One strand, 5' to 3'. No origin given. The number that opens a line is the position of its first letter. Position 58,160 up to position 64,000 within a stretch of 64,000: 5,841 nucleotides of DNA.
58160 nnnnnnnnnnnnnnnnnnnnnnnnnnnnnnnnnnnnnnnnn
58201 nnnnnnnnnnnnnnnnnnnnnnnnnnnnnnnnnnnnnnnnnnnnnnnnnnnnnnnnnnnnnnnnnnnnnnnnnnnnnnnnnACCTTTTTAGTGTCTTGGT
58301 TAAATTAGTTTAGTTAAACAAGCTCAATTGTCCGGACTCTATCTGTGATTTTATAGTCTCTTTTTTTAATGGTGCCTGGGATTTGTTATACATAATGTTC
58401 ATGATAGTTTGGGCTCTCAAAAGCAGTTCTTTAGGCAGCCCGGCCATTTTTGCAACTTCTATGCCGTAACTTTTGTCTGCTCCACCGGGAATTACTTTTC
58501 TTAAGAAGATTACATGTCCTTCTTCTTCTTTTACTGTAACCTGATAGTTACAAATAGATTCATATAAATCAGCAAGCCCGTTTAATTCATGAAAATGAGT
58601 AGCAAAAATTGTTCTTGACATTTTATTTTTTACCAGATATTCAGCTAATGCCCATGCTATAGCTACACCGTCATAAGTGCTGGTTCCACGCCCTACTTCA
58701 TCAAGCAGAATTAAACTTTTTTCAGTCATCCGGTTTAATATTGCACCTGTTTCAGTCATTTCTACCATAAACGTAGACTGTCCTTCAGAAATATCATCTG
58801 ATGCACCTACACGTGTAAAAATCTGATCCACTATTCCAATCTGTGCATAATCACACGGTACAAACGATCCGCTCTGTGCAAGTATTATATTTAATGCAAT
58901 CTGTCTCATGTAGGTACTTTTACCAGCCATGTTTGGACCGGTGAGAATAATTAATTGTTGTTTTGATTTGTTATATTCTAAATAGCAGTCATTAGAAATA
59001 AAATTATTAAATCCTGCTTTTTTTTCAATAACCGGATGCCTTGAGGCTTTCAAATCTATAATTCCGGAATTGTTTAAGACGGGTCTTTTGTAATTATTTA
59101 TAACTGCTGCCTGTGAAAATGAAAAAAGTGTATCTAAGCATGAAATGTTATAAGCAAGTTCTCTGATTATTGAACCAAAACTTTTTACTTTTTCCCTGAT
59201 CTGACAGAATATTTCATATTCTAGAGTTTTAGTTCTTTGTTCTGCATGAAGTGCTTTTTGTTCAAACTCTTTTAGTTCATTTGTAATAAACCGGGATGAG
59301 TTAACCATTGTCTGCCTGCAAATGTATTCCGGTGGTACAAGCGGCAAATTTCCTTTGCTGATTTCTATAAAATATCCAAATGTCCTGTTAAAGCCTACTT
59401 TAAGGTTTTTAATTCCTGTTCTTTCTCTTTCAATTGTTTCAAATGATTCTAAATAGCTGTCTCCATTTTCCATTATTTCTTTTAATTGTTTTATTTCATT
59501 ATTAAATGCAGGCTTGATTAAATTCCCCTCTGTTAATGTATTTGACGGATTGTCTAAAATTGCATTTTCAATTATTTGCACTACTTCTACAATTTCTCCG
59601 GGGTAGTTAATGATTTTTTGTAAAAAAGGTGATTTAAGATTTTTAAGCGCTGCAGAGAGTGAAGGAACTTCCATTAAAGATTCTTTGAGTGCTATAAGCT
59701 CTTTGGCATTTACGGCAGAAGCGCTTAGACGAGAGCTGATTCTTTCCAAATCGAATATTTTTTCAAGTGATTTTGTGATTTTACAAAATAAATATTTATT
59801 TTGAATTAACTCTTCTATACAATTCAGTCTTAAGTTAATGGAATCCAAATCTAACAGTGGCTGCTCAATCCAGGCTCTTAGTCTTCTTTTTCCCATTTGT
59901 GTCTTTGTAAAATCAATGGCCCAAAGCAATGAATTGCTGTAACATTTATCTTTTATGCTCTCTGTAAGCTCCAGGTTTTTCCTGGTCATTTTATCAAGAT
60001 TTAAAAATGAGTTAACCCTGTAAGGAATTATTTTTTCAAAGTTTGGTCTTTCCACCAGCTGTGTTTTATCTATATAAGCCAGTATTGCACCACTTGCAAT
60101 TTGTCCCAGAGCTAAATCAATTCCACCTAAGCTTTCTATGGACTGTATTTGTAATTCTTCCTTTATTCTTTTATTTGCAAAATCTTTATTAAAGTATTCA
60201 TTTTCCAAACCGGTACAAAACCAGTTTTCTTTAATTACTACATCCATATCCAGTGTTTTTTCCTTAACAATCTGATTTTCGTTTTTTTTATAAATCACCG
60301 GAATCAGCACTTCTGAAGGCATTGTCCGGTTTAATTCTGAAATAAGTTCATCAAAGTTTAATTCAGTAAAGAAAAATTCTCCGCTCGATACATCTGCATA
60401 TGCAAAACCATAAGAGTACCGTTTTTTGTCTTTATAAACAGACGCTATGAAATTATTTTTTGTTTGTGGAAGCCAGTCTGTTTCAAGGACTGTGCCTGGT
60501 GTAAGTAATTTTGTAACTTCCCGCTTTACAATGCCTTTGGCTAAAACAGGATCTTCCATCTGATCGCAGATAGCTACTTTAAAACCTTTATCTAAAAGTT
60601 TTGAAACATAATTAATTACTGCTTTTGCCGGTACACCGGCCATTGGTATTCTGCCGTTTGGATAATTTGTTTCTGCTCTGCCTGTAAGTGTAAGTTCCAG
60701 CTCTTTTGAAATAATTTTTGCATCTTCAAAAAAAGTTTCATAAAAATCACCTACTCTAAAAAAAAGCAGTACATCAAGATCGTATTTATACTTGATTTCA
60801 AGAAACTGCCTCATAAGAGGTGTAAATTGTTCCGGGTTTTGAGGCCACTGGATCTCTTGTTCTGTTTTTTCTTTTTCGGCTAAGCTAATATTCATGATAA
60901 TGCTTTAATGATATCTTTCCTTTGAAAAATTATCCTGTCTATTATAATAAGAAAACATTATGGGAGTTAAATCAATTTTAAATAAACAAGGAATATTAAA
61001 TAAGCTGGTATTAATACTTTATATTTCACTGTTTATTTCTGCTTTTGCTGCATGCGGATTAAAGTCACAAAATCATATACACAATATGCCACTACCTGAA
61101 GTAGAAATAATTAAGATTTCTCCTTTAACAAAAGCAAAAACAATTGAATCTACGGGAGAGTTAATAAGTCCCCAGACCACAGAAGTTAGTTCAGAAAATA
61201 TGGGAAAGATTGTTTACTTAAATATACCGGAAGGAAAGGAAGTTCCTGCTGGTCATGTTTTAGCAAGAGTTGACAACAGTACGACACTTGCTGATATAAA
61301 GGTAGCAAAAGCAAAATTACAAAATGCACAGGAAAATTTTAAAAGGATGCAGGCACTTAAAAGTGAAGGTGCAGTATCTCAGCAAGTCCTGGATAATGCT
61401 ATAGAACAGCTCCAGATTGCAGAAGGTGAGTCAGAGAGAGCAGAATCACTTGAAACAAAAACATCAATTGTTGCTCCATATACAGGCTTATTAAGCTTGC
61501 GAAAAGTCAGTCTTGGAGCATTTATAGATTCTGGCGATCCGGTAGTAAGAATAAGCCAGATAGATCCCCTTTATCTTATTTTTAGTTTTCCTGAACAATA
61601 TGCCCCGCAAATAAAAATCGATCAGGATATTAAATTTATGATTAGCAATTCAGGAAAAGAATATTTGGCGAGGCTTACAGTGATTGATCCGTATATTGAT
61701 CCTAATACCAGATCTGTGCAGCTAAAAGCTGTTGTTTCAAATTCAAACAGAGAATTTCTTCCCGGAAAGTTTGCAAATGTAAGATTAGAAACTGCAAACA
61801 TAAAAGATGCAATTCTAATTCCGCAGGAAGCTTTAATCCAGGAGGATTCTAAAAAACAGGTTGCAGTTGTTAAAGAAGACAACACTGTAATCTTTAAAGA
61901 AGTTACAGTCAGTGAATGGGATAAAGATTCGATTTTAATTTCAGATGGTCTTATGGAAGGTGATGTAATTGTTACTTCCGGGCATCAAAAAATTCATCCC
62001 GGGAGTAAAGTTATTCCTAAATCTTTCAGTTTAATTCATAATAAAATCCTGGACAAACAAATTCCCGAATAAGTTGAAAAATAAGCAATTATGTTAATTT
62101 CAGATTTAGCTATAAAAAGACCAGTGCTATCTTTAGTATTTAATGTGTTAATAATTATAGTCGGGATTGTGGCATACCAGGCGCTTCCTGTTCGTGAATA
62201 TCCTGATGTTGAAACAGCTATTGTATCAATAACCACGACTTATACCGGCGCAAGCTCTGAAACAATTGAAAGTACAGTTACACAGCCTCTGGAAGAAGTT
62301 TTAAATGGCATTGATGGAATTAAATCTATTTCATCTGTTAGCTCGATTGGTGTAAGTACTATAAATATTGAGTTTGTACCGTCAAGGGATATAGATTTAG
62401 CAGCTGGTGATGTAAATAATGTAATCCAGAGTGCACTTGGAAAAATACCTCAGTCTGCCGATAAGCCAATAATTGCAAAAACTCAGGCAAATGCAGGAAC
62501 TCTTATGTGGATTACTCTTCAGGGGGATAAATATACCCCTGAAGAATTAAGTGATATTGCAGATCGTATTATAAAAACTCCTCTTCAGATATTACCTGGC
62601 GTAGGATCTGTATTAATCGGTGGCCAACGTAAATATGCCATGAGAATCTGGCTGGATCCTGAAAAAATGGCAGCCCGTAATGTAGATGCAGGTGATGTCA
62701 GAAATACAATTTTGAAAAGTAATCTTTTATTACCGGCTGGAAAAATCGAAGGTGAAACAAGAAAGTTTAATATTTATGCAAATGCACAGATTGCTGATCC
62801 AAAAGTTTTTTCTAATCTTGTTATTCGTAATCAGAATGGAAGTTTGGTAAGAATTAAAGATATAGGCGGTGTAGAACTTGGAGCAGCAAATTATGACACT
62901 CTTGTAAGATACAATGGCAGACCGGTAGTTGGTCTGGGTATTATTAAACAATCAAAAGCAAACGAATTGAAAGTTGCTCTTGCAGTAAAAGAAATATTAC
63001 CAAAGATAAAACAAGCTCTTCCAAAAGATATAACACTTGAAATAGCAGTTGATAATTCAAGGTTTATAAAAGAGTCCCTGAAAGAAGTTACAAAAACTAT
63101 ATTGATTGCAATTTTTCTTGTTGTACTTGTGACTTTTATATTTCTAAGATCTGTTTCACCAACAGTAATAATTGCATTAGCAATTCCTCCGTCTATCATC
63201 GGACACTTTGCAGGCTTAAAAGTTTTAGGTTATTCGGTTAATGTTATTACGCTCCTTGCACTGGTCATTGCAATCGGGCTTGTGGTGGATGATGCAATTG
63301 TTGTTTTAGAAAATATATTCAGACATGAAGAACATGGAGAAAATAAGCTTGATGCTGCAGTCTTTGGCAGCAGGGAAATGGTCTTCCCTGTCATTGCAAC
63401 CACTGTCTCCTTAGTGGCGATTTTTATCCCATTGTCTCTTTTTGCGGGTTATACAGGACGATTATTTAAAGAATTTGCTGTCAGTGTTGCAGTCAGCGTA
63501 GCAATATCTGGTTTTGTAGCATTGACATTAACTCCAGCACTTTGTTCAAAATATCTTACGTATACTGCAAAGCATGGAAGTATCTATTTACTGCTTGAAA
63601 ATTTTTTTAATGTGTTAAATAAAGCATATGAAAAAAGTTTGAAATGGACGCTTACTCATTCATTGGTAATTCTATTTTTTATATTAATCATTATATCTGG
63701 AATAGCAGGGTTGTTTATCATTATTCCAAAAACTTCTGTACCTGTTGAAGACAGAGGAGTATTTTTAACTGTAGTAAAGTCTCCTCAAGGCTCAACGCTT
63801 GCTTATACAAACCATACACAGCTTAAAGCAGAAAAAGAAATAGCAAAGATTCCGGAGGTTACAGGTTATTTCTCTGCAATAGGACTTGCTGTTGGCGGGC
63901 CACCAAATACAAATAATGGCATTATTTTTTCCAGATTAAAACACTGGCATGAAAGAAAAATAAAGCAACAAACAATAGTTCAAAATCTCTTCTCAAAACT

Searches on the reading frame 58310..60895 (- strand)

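Call 73: search_protein_families(library=pfam, max_evalue=0.000001, proteins=[window:58310-60895:-])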
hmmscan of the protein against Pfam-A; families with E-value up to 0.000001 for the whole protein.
window:58310-60895:- (861 aa): 5 families
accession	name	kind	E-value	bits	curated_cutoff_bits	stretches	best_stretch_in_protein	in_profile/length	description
PF00488.27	MutS_V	-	7.9e-81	271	30.2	1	649-833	1-185/188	MutS domain V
PF05192.23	MutS_III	-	1.1e-45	156.8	34.1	1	304-594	2-194/194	MutS domain III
PF01624.25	MutS_I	-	1.7e-39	135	20.6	1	25-139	1-112/113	MutS domain I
PF05190.23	MutS_IV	-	5.7e-25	87.9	22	1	464-554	2-92/92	MutS family domain IV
PF05188.22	MutS_II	-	1.3e-22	81.1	25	1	148-286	1-132/133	MutS domain II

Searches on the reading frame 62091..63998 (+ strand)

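Call 73: search_protein_families(library=pfam, max_evalue=0.000001, proteins=[window:62091-63998:+])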
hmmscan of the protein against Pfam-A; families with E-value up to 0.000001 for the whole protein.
window:62091-63998:+ (636 aa): 1 family
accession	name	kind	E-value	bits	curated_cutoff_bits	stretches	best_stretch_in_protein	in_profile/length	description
PF00873.25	ACR_tran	-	5.1e-185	617.5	28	1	3-632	1-639/1021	AcrB/AcrD/AcrF family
